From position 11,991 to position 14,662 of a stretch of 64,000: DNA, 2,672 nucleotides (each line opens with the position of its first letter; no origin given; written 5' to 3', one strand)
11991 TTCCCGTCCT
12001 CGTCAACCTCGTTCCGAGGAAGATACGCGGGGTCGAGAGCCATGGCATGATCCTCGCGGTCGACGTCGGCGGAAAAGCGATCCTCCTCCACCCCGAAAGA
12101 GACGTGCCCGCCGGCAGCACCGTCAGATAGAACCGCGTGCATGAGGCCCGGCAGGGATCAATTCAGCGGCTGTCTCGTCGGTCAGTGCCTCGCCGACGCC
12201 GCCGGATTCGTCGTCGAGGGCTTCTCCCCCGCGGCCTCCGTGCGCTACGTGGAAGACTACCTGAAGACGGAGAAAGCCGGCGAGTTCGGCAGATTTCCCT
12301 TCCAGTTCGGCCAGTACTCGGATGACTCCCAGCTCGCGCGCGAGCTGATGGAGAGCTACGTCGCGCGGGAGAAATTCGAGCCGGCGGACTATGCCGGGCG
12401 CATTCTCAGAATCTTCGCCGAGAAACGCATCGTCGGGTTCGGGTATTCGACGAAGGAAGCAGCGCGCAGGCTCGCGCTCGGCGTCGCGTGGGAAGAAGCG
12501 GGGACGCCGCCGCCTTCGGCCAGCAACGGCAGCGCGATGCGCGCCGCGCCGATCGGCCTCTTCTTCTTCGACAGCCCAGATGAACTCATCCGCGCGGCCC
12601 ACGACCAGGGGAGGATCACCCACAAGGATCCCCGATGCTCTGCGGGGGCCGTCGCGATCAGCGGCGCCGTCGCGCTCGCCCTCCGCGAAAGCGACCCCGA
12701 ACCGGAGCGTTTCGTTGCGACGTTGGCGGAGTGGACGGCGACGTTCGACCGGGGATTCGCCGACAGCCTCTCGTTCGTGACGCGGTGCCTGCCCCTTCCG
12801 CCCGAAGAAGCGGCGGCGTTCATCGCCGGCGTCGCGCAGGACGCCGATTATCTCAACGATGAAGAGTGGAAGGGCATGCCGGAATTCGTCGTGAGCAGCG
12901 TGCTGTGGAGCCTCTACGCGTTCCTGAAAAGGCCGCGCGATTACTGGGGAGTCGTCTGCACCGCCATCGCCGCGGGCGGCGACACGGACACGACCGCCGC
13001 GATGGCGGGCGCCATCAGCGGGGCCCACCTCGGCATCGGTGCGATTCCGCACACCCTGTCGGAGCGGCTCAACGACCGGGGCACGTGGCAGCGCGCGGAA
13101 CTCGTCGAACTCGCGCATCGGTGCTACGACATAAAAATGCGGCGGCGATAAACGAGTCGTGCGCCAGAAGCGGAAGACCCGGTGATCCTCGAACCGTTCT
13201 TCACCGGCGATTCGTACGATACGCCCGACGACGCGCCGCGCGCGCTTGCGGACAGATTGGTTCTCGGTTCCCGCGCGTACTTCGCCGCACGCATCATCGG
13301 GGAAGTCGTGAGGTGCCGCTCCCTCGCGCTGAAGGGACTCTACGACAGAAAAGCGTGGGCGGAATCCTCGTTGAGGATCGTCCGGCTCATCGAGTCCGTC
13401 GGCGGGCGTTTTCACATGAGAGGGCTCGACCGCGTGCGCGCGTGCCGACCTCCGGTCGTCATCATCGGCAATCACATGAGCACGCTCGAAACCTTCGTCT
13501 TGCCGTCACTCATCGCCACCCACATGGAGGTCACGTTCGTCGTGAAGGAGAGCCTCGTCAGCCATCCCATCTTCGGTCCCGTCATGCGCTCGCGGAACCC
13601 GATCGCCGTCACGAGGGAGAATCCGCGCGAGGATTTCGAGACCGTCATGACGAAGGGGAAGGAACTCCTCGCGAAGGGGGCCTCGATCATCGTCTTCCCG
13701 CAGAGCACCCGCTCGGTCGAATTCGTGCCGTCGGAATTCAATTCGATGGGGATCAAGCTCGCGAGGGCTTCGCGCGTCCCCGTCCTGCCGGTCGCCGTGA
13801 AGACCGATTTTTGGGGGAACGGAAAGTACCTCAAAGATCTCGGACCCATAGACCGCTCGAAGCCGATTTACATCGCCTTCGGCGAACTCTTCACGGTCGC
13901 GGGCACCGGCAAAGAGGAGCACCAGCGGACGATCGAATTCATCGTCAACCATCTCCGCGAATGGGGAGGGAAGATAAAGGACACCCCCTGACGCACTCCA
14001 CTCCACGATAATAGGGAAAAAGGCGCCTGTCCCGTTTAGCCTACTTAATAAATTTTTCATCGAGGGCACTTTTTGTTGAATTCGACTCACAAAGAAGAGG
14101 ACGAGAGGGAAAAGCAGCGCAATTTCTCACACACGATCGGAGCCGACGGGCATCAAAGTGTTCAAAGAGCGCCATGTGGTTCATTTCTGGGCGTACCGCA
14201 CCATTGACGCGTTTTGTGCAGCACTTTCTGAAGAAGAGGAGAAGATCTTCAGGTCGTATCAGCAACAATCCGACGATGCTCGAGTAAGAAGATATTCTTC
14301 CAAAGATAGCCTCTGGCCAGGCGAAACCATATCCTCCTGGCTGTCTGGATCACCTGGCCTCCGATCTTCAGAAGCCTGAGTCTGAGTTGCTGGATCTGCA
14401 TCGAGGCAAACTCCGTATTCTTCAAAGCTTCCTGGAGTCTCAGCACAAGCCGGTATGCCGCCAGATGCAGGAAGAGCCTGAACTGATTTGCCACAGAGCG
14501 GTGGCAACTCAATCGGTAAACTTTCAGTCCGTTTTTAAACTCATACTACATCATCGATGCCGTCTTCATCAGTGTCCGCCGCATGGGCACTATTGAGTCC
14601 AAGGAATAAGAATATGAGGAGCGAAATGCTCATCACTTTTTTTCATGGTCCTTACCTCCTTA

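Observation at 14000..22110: Compositionally distinct ~8-kb patch behaves as a second-messenger-controlled protease/adhesin cassette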

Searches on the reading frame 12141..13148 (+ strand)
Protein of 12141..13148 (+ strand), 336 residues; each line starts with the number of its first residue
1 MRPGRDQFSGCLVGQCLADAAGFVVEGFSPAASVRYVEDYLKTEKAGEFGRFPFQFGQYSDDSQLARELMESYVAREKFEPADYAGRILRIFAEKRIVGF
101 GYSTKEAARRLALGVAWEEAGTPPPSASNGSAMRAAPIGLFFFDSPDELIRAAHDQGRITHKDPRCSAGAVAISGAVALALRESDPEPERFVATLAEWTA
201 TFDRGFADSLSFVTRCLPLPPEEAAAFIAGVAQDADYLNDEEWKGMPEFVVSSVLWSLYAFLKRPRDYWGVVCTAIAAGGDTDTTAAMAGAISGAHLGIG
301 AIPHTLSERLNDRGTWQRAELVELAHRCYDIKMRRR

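Call 26: find_related_loci(query=window:12141-13148:+, collection=genome_contigs, flank=10000)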
Query window:12141-13148:+ (336 aa) in genome_contigs; peptide patterns used: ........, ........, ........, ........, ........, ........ (x = any residue, [..] = any of these).
137 stretches matched a pattern; 6 encode a relative of the query (tblastn E <= 1e-3); 6 distinct loci.
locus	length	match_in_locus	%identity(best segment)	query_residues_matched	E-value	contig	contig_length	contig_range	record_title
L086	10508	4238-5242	74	1-335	5e-173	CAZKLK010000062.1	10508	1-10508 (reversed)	MAG TPA_asm: uncultured Nitrospiraceae bacterium isolate binchicken_co377_168 genome assembly, contig: NODE_4758_length_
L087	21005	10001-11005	74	1-335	8e-171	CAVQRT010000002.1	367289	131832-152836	MAG: Thermodesulfovibrionales bacterium isolate MFD09779.bin.2.135 genome assembly, contig: contig_12327, whole genome s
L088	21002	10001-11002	72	1-334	5e-163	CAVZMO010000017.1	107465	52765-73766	MAG: Thermodesulfovibrionales bacterium isolate MFD04408.bin.2.178 genome assembly, contig: contig_27735, whole genome s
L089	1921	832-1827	71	1-332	5e-173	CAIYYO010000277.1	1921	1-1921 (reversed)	MAG: Euryarchaeota archaeon isolate AlinenSedimentsD2_bin-1345 genome assembly, contig: bin-1345:277/321, whole genome s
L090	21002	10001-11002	69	1-334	3e-157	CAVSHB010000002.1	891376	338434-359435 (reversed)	MAG: uncultured Nitrospiraceae bacterium isolate MFD01476.bin.1.136 genome assembly, contig: contig_55726, whole genome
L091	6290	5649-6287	79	1-213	2e-114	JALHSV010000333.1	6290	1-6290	MAG: Thermodesulfovibrionales bacterium isolate PFL7 seq_1883796, whole genome shotgun sequence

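Call 44: search_protein_families(library=pfam, proteins=[L086:6595-7914:-], max_evalue=0.01)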
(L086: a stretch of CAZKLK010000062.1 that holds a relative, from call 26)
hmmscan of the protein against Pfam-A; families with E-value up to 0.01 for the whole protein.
L086:6595-7914:- (439 aa): 0 families

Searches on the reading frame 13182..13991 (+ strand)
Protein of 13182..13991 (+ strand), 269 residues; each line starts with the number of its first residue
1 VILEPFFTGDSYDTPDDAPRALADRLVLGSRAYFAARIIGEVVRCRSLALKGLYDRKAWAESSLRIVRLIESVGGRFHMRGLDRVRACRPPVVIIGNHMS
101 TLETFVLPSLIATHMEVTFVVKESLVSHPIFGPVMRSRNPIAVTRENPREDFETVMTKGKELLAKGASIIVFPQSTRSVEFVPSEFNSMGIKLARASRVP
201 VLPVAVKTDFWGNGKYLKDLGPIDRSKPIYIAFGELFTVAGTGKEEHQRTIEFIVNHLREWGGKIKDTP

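Call 44: search_protein_families(library=pfam, proteins=[window:13182-13991:+], max_evalue=0.01)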
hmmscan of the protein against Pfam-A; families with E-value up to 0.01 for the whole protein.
window:13182-13991:+ (269 aa): 1 family
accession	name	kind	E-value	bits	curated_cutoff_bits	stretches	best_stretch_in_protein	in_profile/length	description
PF01553.26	Acyltransferase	-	2.2e-15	57.1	23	1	77-207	2-132/132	Acyltransferase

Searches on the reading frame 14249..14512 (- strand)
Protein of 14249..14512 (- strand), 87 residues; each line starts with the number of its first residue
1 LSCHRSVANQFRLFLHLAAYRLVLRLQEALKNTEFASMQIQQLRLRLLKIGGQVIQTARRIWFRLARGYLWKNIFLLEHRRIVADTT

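Call 44: search_protein_families(library=pfam, proteins=[window:14249-14512:-], max_evalue=0.01)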
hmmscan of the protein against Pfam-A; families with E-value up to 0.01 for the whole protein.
window:14249-14512:- (87 aa): 1 family
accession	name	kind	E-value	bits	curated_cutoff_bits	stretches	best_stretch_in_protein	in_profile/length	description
PF13701.12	DDE_Tnp_1_4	-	2.5e-23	82.5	34.7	1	1-82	348-430/435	Transposase DDE domain group 1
